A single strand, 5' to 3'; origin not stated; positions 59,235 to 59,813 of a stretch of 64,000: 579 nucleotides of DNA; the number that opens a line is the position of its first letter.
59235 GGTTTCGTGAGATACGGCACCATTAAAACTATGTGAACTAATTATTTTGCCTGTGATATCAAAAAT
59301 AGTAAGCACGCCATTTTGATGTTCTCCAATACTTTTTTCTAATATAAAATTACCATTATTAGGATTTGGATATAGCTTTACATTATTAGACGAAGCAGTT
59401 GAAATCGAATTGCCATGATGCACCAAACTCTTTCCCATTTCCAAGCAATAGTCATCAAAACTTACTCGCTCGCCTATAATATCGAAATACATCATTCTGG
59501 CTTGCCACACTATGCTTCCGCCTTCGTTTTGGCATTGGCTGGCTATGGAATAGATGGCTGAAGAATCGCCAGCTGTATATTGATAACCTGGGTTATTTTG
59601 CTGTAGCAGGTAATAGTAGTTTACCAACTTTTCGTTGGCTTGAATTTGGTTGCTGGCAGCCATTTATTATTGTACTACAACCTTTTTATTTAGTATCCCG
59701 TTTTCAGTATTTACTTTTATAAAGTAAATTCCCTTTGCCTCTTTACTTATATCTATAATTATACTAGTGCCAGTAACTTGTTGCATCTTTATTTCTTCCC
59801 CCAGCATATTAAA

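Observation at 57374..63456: Tandemly duplicated and recombined array of T9SS cargo genes (A-B-A'fragment-B'-B''pseudogene) with shuffled C-terminal sorting domains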

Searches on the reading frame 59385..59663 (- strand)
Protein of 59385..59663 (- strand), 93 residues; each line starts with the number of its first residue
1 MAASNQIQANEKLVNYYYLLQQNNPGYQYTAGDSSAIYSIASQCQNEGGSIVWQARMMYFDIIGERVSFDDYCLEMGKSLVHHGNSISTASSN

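Call 25: find_homologous_proteins(query=window:59385-59663:-, max_evalue=0.001)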
Query seq(93 aa): no candidate shares three 5-residue words with the query. No homologue found.
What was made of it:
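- Tried and rejected: The same tool found nothing with the 93-aa pre-CTD query, so that search was wasted (call 25).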

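Call 32: search_protein_representatives(protein=window:59385-59663:-)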
Query: 93 residues. Proteins with E-value up to 0.001 (for the whole library): 75; up to 1e-10: 15; up to 1e-30: 2. The best 75 are listed.
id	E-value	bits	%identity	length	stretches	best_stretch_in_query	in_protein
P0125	6.0e-55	198.9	100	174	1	1-93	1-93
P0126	8.4e-38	144.2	75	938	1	2-89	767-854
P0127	1.8e-23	98.4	57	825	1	2-87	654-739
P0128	7.8e-22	93.2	49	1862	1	3-90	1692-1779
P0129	1.2e-21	92.6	36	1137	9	24-65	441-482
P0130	7.9e-21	90.0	50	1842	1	4-85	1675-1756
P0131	1.5e-20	89.1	51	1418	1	4-86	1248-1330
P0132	9.0e-18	80.3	58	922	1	3-74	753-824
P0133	1.6e-17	79.5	46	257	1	3-91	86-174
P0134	1.2e-16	76.7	49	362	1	2-86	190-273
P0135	3.2e-16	75.3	47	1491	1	2-84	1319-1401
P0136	6.6e-16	74.3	49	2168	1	4-79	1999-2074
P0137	3.2e-11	59.4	38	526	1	3-90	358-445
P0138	3.6e-11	59.2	42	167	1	8-85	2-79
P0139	8.0e-11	58.1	37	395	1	3-88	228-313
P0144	2.1e-08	50.4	41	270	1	3-73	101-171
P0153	5.1e-06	42.7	35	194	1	4-80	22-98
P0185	4.8e-04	36.5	39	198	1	2-74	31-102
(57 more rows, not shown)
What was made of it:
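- Tried and rejected: The fragments were found with the pre-CTD domain as the query (call 32).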

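Call 48: find_encoding_contigs(protein=P0138, flank=6000, max_places=3)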
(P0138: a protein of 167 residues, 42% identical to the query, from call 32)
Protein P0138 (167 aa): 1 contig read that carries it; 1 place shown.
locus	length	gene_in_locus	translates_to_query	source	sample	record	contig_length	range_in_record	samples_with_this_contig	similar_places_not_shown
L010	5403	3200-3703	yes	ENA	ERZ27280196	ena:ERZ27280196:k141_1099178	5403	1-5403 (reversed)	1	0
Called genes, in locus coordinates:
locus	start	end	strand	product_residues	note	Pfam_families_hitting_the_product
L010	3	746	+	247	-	?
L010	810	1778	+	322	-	PF18962:Por_Secre_tail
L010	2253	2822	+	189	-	-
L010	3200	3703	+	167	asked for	PF18962:Por_Secre_tail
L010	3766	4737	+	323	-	PF18962:Por_Secre_tail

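Call 53: find_encoding_contigs(protein=P0133, flank=8000, max_places=3)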
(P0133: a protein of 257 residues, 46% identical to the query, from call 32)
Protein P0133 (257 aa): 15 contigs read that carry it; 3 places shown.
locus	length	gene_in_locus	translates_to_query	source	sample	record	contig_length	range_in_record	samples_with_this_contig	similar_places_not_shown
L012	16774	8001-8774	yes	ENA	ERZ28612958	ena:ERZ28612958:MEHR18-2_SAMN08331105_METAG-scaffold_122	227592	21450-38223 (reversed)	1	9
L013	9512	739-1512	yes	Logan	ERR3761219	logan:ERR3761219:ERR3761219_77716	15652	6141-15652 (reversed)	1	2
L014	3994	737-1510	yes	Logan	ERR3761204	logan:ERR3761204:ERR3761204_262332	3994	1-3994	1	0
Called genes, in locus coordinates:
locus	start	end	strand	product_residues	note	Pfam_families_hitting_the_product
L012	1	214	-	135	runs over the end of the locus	-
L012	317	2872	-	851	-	PF13620:CarboxypepD_reg (weak), PF13715:CarbopepD_reg_2, PF18939:DUF5686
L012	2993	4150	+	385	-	PF13469:Sulfotransfer_3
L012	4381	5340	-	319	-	PF18962:Por_Secre_tail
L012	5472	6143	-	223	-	-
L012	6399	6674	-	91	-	-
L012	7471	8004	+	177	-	PF01797:Y1_Tnp (weak)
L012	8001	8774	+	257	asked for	PF18962:Por_Secre_tail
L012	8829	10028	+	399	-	PF18962:Por_Secre_tail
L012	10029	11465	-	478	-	PF00501:AMP-binding, PF13193:AMP-binding_C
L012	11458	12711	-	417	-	PF00070:Pyr_redox (faint), PF00890:FAD_binding_2, PF01134:GIDA (weak), PF01266:DAO, PF03486:HI0933_like, PF07992:Pyr_redox_2 (weak), PF12831:FAD_oxidored, PF13450:NAD_binding_8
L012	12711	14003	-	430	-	-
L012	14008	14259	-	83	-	PF00550:PP-binding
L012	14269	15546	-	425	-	PF12698:ABC2_membrane_3, PF01061:ABC2_membrane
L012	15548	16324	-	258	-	PF00005:ABC_tran, PF13304:AAA_21 (weak)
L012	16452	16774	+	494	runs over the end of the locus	PF00890:FAD_binding_2 (faint), PF01266:DAO (faint), PF01593:Amino_oxidase, PF03486:HI0933_like (faint), PF06100:MCRA (faint), PF07992:Pyr_redox_2 (faint), PF13450:NAD_binding_8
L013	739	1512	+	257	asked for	PF18962:Por_Secre_tail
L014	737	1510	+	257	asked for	PF18962:Por_Secre_tail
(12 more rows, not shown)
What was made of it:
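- One of those fragments sits next to a transposase gene (call 53).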

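Call 54: find_encoding_contigs(protein=P0144, flank=8000, max_places=3)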
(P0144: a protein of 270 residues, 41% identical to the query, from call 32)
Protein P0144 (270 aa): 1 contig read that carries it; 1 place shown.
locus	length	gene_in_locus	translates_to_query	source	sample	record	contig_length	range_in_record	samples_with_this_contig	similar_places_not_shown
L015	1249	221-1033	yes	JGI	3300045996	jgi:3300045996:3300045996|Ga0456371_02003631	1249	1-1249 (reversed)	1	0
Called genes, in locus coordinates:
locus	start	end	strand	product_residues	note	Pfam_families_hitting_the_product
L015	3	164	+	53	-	?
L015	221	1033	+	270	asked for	PF18962:Por_Secre_tail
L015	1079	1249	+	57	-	?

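Call 55: find_encoding_contigs(protein=P0134, flank=8000, max_places=3)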
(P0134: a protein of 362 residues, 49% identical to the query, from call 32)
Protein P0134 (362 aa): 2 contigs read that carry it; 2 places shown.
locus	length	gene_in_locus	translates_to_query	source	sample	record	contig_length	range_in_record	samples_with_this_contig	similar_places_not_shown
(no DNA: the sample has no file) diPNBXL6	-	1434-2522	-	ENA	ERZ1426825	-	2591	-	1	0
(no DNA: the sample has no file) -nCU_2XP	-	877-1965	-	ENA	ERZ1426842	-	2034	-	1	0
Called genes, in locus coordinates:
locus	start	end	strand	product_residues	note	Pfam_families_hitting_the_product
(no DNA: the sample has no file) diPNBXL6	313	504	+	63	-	-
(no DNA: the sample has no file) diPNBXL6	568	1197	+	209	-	PF05163:DinB, PF12867:DinB_2 (weak)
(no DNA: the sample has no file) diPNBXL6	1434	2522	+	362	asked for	PF18962:Por_Secre_tail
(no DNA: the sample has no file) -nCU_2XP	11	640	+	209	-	PF05163:DinB, PF12867:DinB_2 (weak)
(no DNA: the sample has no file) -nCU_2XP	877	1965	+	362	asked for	PF18962:Por_Secre_tail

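Call 58: find_encoding_contigs(protein=P0185, flank=5000, max_places=2)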
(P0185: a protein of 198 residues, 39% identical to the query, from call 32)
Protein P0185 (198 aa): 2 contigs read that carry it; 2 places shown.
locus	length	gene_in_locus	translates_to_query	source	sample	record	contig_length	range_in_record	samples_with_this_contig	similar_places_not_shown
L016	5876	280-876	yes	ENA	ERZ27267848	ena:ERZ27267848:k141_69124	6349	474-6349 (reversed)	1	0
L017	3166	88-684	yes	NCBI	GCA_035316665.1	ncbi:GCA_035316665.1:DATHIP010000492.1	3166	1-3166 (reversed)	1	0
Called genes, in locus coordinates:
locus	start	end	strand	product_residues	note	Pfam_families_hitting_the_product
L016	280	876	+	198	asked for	PF18962:Por_Secre_tail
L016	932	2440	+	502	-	PF18962:Por_Secre_tail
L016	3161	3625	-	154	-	-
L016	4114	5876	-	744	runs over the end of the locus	?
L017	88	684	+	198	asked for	PF18962:Por_Secre_tail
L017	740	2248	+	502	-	PF18962:Por_Secre_tail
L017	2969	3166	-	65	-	?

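Call 59: find_encoding_contigs(protein=P0153, flank=5000, max_places=2)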
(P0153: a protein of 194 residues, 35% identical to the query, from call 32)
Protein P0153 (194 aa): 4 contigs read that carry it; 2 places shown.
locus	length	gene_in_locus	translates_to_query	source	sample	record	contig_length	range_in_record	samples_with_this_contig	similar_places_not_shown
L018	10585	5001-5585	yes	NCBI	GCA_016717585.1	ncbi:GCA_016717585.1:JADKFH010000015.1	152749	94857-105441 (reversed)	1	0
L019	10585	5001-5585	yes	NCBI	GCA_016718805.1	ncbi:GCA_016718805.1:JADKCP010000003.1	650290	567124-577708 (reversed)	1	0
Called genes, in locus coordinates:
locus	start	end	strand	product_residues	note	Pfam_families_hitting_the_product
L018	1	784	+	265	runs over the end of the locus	-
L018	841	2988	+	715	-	PF18962:Por_Secre_tail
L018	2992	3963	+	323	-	PF18962:Por_Secre_tail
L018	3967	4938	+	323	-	PF18962:Por_Secre_tail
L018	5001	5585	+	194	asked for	PF18962:Por_Secre_tail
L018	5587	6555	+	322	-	PF18962:Por_Secre_tail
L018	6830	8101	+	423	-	PF02403:Seryl_tRNA_N, PF00587:tRNA-synt_2b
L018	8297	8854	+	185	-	-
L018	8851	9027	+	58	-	PF00515:TPR_1 (faint)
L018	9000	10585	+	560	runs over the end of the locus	PF13181:TPR_8 (faint), PF13424:TPR_12 (faint), PF13428:TPR_14 (faint), PF13432:TPR_16 (faint), PF14559:TPR_19 (faint), PF13174:TPR_6 (weak)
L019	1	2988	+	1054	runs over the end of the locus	PF18962:Por_Secre_tail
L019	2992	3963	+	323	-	PF18962:Por_Secre_tail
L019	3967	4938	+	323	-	PF18962:Por_Secre_tail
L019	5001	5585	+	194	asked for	PF18962:Por_Secre_tail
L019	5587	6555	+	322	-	PF18962:Por_Secre_tail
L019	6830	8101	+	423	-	PF02403:Seryl_tRNA_N, PF00587:tRNA-synt_2b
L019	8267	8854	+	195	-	-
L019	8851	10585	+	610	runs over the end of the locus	PF00515:TPR_1 (faint), PF07719:TPR_2 (faint), PF13181:TPR_8 (faint), PF13424:TPR_12 (faint), PF13428:TPR_14 (faint), PF13432:TPR_16 (faint), PF14559:TPR_19 (faint), PF13174:TPR_6 (weak)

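Call 73: search_protein_families(library=pfam, proteins=[P0126, P0132], max_evalue=5)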
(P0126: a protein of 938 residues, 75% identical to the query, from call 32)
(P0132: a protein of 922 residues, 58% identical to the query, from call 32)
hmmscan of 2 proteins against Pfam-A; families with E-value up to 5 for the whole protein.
P0126 (938 aa): 1 family
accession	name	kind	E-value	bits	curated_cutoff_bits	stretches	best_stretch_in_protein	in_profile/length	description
PF18962.6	Por_Secre_tail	-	2.7e-10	40.8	27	1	861-936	1-75/75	Secretion system C-terminal sorting domain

P0132 (922 aa): 1 family
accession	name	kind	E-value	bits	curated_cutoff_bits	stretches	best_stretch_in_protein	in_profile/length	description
PF18962.6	Por_Secre_tail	-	2.5e-10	40.9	27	1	845-920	1-75/75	Secretion system C-terminal sorting domain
